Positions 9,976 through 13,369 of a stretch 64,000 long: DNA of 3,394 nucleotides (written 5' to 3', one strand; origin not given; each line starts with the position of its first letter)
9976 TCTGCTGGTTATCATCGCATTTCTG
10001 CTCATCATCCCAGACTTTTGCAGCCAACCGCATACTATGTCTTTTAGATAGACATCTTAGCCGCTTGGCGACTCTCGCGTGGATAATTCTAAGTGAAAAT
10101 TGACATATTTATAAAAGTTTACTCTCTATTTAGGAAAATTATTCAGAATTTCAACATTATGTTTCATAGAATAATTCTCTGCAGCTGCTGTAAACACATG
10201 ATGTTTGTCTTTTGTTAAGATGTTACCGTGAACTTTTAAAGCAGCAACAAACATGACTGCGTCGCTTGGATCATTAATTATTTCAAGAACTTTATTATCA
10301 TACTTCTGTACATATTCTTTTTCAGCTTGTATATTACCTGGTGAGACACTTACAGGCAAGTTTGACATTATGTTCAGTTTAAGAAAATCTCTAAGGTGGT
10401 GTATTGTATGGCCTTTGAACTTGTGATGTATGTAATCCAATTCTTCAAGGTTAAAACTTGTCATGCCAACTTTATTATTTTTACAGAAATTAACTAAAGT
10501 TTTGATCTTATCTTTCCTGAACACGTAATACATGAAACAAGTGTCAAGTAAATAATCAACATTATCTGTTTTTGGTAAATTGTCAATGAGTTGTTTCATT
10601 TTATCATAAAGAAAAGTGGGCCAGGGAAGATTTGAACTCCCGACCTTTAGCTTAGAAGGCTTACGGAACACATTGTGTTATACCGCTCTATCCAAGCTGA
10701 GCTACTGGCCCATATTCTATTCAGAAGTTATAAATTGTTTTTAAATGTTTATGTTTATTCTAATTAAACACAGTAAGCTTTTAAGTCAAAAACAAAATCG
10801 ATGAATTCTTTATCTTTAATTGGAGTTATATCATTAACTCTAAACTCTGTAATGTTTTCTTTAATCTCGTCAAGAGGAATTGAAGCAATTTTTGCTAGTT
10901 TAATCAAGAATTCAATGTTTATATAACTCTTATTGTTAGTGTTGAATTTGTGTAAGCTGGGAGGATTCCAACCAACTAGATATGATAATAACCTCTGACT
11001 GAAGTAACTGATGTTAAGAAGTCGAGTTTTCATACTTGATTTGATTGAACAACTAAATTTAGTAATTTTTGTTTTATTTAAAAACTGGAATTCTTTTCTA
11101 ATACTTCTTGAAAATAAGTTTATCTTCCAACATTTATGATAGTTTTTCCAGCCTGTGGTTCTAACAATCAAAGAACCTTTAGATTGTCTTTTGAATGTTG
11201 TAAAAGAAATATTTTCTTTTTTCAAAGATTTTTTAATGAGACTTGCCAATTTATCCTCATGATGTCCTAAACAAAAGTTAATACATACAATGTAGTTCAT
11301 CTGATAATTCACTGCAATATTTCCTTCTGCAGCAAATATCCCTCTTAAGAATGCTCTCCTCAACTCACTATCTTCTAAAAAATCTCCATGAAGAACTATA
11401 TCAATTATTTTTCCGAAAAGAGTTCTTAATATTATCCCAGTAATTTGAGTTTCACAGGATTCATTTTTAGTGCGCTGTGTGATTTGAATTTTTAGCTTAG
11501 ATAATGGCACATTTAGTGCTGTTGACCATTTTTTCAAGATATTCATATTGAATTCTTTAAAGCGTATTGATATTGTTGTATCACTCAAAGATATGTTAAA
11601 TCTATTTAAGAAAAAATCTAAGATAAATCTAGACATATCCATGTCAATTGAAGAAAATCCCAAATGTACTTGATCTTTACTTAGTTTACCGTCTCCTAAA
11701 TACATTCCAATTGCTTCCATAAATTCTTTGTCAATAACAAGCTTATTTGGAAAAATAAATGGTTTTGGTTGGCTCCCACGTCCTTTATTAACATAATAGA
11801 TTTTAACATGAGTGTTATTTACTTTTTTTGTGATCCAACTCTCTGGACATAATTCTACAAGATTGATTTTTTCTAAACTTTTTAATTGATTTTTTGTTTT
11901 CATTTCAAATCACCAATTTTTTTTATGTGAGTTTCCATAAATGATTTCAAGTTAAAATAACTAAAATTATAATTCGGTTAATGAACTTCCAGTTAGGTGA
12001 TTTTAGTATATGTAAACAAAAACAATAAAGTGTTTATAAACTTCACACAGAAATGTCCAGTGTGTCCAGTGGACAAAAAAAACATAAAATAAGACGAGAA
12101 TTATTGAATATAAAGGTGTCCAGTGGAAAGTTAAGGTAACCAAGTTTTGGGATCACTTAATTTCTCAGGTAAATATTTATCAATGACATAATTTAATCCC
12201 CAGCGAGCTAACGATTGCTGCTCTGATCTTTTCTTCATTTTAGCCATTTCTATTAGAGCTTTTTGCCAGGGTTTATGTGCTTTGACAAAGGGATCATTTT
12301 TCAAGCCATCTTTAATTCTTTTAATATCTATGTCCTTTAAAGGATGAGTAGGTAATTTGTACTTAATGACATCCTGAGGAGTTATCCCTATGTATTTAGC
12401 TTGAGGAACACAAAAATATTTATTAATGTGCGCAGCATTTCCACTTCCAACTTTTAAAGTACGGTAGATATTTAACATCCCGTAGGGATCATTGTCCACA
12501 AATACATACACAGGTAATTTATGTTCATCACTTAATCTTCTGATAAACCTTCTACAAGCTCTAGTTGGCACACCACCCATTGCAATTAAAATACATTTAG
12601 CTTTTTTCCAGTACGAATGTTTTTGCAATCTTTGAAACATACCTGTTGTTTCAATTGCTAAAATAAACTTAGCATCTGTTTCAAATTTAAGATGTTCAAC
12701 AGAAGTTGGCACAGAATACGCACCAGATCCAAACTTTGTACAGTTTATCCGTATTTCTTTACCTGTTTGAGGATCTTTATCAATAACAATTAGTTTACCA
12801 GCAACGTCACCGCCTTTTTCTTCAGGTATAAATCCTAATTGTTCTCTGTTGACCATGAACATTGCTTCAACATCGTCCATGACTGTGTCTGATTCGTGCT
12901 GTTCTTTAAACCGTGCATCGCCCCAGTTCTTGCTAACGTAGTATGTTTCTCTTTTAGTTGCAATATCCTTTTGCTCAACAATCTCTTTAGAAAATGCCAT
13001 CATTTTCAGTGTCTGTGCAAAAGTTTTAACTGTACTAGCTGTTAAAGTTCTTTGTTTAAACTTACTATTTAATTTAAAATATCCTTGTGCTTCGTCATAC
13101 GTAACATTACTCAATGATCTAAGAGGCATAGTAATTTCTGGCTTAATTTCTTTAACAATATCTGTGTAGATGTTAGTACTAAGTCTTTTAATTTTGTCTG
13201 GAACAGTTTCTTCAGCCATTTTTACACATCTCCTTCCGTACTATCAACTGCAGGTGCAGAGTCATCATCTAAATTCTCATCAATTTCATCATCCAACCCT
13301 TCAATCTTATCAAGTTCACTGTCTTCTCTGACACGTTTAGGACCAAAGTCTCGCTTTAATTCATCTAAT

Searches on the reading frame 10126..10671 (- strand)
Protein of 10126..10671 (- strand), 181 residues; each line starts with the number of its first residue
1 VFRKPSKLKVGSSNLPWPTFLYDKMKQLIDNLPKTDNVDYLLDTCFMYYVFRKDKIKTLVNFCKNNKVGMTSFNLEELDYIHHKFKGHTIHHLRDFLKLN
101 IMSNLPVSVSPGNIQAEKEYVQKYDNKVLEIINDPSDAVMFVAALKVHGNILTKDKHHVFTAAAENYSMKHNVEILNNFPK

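Call 10: search_protein_families(library=pfam, proteins=[window:10126-10671:-], max_evalue=0.01)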
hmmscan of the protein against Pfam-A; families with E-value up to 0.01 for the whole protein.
window:10126-10671:- (181 aa): 1 family
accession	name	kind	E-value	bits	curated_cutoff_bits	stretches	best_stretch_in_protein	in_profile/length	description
PF01850.27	PIN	-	0.0036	18.4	23.6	1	40-157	1-113/120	PIN domain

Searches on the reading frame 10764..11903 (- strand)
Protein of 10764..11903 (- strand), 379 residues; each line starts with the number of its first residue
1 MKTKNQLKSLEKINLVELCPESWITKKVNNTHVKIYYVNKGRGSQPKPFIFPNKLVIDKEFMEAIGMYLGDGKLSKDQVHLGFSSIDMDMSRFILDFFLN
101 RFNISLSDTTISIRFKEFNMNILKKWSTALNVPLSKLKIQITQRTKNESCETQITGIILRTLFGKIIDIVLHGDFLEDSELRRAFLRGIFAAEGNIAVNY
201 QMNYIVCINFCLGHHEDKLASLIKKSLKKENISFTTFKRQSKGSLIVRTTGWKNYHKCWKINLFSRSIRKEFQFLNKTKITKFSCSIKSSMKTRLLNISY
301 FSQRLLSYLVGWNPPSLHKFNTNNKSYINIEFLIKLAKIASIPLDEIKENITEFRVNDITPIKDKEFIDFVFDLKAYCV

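Call 10: search_protein_families(library=pfam, proteins=[window:10764-11903:-], max_evalue=0.01)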
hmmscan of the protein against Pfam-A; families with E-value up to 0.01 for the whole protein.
window:10764-11903:- (379 aa): 2 families
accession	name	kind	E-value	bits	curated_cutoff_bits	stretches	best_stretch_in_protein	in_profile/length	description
PF14528.11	LAGLIDADG_3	-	1.7e-05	25.4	22.5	1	181-244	2-63/82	LAGLIDADG-like domain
PF14527.11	LAGLIDADG_WhiA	-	0.0026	18.3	23.2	0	183-248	2-62/93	WhiA LAGLIDADG-like domain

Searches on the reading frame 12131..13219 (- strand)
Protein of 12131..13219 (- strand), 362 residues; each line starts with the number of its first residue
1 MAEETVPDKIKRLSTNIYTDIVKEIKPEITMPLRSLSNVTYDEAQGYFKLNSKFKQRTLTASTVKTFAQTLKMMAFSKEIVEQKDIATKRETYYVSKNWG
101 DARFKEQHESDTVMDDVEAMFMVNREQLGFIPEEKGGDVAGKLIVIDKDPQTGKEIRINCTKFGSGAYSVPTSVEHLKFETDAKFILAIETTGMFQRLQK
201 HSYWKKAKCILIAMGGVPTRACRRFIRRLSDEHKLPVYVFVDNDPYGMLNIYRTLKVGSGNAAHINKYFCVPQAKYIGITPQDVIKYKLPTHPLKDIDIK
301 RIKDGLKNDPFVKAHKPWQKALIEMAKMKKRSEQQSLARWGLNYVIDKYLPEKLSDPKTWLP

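Call 10: search_protein_families(library=pfam, proteins=[window:12131-13219:-], max_evalue=0.01)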
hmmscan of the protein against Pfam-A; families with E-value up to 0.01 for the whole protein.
window:12131-13219:- (362 aa): 3 families
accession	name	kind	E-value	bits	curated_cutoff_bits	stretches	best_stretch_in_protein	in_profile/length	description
PF21180.3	TOP6A-Spo11_Toprim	-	8.7e-60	202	24.1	1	185-354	1-170/170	Topoisomerase 6 subunit A/Spo11, Toprim domain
PF20768.2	Topo_VI_alpha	-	1.3e-17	63.7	23.6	1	133-182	1-49/50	All-beta domain in DNA topoisomerase VI alpha subunit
PF04406.19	TP6A_N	-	1.3e-15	57.4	26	1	65-129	1-61/62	Type IIB DNA topoisomerase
